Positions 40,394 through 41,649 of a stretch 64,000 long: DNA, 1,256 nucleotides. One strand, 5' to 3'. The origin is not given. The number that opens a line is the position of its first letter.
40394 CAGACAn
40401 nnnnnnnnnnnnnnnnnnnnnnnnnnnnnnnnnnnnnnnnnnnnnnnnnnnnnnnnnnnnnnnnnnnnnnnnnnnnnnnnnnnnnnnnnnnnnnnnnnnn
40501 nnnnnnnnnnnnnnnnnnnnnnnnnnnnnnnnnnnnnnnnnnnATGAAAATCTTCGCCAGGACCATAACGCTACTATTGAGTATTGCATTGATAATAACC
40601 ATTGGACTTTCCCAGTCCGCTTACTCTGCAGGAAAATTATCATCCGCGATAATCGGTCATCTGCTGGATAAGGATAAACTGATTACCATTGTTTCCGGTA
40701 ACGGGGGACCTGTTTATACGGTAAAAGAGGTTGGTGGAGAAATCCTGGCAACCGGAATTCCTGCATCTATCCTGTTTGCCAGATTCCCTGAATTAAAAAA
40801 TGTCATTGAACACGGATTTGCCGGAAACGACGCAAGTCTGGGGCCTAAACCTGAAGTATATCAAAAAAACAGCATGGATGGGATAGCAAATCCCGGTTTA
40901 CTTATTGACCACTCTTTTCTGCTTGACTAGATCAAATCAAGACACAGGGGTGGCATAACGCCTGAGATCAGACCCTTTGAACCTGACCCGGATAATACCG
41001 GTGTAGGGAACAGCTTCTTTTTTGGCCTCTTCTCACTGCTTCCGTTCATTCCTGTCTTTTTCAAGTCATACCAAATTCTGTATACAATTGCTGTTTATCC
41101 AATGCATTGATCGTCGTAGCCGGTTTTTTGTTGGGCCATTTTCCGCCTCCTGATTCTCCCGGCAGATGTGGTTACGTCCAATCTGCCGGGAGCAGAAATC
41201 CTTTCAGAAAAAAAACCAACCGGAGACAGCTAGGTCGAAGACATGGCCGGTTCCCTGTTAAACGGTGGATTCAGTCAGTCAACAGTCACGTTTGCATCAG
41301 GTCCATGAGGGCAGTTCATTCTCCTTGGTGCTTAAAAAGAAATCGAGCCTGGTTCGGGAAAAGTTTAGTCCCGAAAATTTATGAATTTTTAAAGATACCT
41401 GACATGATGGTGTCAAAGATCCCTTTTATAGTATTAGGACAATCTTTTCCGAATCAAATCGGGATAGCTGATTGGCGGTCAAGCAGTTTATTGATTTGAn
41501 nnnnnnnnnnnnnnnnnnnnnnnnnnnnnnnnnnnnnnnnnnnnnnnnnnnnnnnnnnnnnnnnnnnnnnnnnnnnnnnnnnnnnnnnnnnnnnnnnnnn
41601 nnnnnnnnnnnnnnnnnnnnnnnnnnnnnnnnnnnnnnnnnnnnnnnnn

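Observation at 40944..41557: TPP riboswitch with no recognisable thiamine gene downstream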

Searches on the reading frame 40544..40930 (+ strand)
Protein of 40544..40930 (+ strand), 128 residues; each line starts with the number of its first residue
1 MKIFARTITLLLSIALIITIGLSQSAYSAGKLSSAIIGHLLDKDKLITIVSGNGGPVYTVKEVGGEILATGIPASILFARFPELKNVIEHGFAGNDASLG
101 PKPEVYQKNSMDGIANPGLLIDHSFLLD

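Call 8: search_protein_families(library=pfam, proteins=[window:40544-40930:+], max_evalue=0.1)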
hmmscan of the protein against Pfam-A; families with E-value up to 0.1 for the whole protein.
window:40544-40930:+ (128 aa): 0 families

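Call 11: find_encoding_contigs(protein=window:40544-40930:+, flank=6000, max_places=10)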
Protein window:40544-40930:+ (128 aa): 3 contigs read that carry it; 3 places shown.
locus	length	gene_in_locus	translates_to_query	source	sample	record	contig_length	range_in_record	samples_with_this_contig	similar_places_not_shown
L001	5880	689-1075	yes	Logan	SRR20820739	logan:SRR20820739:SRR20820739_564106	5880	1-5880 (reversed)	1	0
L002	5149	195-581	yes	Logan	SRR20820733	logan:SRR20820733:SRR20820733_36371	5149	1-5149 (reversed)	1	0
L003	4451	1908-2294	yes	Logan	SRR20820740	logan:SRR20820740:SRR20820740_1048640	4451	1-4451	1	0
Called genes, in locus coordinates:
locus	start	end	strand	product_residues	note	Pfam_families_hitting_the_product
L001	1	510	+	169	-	?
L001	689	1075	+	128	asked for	-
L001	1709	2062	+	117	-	PF12675:DUF3795 (faint)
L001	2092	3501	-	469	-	PF01554:MatE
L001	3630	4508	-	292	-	PF12833:HTH_18, PF00165:HTH_AraC, PF06445:GyrI-like, PF14526:Cass2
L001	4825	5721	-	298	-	PF00294:PfkB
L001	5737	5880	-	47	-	?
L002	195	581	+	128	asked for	-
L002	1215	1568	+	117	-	PF12675:DUF3795 (faint)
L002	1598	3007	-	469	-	PF01554:MatE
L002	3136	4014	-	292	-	PF12833:HTH_18, PF00165:HTH_AraC, PF06445:GyrI-like, PF14526:Cass2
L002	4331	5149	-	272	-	?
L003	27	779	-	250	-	PF01925:TauE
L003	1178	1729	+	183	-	-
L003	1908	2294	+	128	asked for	-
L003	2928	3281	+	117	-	PF12675:DUF3795 (faint)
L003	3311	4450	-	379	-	?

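Call 13: find_homologous_proteins(query=window:40544-40930:+, max_evalue=0.001)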
Query window:40544-40930:+ (128 aa): 2 proteins with E <= 0.001 among 52 candidates.
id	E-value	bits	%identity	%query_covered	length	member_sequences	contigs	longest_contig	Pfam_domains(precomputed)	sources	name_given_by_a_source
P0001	1.5e-71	256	96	100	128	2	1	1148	-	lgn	-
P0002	1.9e-13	69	40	91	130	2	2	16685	-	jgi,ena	-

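Call 15: find_encoding_contigs(protein=P0002, flank=8000, max_places=6)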
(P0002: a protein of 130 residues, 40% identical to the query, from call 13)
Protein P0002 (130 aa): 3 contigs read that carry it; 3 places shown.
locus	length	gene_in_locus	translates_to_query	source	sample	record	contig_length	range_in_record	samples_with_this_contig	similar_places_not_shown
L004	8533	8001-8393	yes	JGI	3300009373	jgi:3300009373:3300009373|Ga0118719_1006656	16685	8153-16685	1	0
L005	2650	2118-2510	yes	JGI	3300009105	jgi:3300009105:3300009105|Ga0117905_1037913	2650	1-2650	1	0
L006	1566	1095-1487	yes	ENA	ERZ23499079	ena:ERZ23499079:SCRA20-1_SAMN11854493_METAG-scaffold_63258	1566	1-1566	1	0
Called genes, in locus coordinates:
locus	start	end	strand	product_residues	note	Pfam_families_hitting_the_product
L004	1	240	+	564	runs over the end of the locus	PF00501:AMP-binding, PF13193:AMP-binding_C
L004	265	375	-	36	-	-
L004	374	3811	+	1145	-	PF00289:Biotin_carb_N, PF02222:ATP-grasp (weak), PF02786:CPSase_L_D2, PF02785:Biotin_carb_C, PF00364:Biotin_lipoyl, PF25917:BSH_RND, PF01039:Carboxyl_trans, PF03255:ACCA, +1 more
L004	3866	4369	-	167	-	PF07883:Cupin_2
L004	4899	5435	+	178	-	-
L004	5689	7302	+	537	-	PF00383:dCMP_cyt_deam_1, PF13749:HATPase_c_4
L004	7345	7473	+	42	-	-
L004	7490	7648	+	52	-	-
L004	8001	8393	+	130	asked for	-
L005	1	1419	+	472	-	?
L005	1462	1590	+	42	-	-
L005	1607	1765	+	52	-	-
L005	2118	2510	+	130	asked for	-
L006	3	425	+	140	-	?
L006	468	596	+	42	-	-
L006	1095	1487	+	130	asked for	-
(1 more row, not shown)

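Call 16: find_encoding_contigs(protein=P0001, flank=3000, max_places=6)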
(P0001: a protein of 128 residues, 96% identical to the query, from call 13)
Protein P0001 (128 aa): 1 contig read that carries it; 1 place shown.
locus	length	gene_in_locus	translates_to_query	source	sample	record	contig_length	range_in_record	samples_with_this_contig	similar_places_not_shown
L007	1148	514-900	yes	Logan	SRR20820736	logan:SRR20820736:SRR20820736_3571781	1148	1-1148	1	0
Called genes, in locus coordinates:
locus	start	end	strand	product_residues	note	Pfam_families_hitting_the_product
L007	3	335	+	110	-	?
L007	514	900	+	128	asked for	-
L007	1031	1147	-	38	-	?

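Call 31: search_protein_families(library=ncbifam, proteins=[window:40544-40930:+], max_evalue=1)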
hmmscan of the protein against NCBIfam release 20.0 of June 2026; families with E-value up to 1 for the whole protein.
window:40544-40930:+ (128 aa): 0 families

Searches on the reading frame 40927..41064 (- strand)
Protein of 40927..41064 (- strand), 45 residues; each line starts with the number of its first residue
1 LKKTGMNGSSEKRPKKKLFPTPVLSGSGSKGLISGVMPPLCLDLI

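Call 31: search_protein_families(library=ncbifam, proteins=[window:40927-41064:-], max_evalue=1)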
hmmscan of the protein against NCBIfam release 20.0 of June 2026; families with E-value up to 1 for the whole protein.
window:40927-41064:- (45 aa): 0 families

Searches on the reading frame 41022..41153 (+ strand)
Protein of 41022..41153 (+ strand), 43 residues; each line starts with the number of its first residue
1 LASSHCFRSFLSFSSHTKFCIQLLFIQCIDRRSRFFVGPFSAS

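Call 8: search_protein_families(library=pfam, proteins=[window:41022-41153:+], max_evalue=0.1)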
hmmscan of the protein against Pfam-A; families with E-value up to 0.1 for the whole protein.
window:41022-41153:+ (43 aa): 0 families

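Call 31: search_protein_families(library=ncbifam, proteins=[window:41022-41153:+], max_evalue=1)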
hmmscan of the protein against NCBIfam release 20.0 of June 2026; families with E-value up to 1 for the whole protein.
window:41022-41153:+ (43 aa): 0 families

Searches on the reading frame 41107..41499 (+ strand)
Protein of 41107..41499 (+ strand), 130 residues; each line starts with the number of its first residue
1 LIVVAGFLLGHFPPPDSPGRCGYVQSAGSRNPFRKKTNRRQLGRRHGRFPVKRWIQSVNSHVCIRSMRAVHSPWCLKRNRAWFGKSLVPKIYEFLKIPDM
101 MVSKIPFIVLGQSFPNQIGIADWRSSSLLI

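Call 8: search_protein_families(library=pfam, proteins=[window:41107-41499:+], max_evalue=0.1)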
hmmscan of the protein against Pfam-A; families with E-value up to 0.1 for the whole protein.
window:41107-41499:+ (130 aa): 0 families

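Call 31: search_protein_families(library=ncbifam, proteins=[window:41107-41499:+], max_evalue=1)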
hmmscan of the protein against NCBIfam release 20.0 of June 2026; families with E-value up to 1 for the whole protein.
window:41107-41499:+ (130 aa): 0 families

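Call 43: search_protein_representatives(protein=window:41107-41499:+)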
Query: 130 residues. Proteins with E-value up to 0.001 (for the whole library): 0; up to 1e-10: 0; up to 1e-30: 0. The best 0 are listed.
